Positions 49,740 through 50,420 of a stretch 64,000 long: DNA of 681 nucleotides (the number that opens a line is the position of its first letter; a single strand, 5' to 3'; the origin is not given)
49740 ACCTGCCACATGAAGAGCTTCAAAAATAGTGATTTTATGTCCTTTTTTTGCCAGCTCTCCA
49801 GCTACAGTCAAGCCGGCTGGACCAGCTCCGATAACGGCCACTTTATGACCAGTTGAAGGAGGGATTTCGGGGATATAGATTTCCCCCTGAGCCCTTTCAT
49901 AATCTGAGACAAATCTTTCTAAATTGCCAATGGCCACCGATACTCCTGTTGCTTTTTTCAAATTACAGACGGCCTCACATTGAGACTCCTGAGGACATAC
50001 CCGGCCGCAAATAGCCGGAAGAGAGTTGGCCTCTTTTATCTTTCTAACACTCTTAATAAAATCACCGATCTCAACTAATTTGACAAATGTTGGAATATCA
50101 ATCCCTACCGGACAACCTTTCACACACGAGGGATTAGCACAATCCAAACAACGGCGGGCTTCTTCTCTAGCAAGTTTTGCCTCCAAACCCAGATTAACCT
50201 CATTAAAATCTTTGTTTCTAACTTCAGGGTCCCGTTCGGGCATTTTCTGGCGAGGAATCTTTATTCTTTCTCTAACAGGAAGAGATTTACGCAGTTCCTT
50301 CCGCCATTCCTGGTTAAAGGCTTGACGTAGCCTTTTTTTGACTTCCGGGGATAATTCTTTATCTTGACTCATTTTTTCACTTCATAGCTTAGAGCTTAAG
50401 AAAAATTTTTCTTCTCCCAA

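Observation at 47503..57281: Candidate new redox supercomplex: Ald-like, HydC, HydB, catalytically empty HydA-like, atypical NfnA, NfnB, CoA-transferase in one operon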

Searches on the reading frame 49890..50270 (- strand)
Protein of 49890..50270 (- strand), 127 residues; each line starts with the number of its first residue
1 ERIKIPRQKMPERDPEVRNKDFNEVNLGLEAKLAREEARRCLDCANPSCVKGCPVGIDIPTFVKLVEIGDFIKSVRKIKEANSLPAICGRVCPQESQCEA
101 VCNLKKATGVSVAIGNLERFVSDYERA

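Call 81: search_solved_structures(query=window:49890-50270:-, show_alignments=5, max_evalue=0.00001)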
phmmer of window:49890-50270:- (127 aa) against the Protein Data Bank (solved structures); distinct sequences matched with E-value up to 0.00001: 12.
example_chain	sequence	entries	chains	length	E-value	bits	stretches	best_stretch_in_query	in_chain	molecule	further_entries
4ylf_B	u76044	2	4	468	2.8e-32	114.6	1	7-124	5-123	Dihydropyrimidine dehydrogenase subunit A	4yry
5jca_L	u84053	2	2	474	2.5e-27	98.6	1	7-126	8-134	NADH-dependent Ferredoxin:NADP Oxidoreductase (NfnI) subunit alpha | NADH-dependent Ferredoxin:NADP Oxidoreductase subunit alpha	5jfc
5vj7_A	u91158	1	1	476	2.8e-27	98.4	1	7-126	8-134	Oxidoreductase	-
6s6s_G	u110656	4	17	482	8.7e-22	80.7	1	7-123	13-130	Glutamate synthase [NADPH] small chain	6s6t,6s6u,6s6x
2vdc_G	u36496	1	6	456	9e-19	70.9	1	21-123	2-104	GLUTAMATE SYNTHASE [NADPH] SMALL CHAIN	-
9n5u_A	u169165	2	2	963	6.4e-15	58.5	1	43-125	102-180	NfnA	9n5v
7m31_A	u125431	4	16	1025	1e-14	57.9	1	24-124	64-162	Dihydropyrimidine dehydrogenase [NADP(+)]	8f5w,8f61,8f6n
1h7x_A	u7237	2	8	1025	1e-14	57.9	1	24-124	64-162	DIHYDROPYRIMIDINE DEHYDROGENASE | Dihydropyrimidine dehydrogenase [NADP(+)]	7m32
1gt8_A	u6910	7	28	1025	1.2e-14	57.6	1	24-124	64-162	DIHYDROPYRIMIDINE DEHYDROGENASE | Dihydropyrimidine dehydrogenase [NADP(+)]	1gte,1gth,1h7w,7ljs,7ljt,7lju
7mfm_I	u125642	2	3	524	7.3e-14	55.1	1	4-123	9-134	Glutamate synthase (NADPH) small chain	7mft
8oh5_C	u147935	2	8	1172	5.6e-10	42.5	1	43-123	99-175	Formate dehydrogenase-O, major subunit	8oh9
9bov_A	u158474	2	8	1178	1e-09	41.7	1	42-125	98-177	Molybdopterin oxidoreductase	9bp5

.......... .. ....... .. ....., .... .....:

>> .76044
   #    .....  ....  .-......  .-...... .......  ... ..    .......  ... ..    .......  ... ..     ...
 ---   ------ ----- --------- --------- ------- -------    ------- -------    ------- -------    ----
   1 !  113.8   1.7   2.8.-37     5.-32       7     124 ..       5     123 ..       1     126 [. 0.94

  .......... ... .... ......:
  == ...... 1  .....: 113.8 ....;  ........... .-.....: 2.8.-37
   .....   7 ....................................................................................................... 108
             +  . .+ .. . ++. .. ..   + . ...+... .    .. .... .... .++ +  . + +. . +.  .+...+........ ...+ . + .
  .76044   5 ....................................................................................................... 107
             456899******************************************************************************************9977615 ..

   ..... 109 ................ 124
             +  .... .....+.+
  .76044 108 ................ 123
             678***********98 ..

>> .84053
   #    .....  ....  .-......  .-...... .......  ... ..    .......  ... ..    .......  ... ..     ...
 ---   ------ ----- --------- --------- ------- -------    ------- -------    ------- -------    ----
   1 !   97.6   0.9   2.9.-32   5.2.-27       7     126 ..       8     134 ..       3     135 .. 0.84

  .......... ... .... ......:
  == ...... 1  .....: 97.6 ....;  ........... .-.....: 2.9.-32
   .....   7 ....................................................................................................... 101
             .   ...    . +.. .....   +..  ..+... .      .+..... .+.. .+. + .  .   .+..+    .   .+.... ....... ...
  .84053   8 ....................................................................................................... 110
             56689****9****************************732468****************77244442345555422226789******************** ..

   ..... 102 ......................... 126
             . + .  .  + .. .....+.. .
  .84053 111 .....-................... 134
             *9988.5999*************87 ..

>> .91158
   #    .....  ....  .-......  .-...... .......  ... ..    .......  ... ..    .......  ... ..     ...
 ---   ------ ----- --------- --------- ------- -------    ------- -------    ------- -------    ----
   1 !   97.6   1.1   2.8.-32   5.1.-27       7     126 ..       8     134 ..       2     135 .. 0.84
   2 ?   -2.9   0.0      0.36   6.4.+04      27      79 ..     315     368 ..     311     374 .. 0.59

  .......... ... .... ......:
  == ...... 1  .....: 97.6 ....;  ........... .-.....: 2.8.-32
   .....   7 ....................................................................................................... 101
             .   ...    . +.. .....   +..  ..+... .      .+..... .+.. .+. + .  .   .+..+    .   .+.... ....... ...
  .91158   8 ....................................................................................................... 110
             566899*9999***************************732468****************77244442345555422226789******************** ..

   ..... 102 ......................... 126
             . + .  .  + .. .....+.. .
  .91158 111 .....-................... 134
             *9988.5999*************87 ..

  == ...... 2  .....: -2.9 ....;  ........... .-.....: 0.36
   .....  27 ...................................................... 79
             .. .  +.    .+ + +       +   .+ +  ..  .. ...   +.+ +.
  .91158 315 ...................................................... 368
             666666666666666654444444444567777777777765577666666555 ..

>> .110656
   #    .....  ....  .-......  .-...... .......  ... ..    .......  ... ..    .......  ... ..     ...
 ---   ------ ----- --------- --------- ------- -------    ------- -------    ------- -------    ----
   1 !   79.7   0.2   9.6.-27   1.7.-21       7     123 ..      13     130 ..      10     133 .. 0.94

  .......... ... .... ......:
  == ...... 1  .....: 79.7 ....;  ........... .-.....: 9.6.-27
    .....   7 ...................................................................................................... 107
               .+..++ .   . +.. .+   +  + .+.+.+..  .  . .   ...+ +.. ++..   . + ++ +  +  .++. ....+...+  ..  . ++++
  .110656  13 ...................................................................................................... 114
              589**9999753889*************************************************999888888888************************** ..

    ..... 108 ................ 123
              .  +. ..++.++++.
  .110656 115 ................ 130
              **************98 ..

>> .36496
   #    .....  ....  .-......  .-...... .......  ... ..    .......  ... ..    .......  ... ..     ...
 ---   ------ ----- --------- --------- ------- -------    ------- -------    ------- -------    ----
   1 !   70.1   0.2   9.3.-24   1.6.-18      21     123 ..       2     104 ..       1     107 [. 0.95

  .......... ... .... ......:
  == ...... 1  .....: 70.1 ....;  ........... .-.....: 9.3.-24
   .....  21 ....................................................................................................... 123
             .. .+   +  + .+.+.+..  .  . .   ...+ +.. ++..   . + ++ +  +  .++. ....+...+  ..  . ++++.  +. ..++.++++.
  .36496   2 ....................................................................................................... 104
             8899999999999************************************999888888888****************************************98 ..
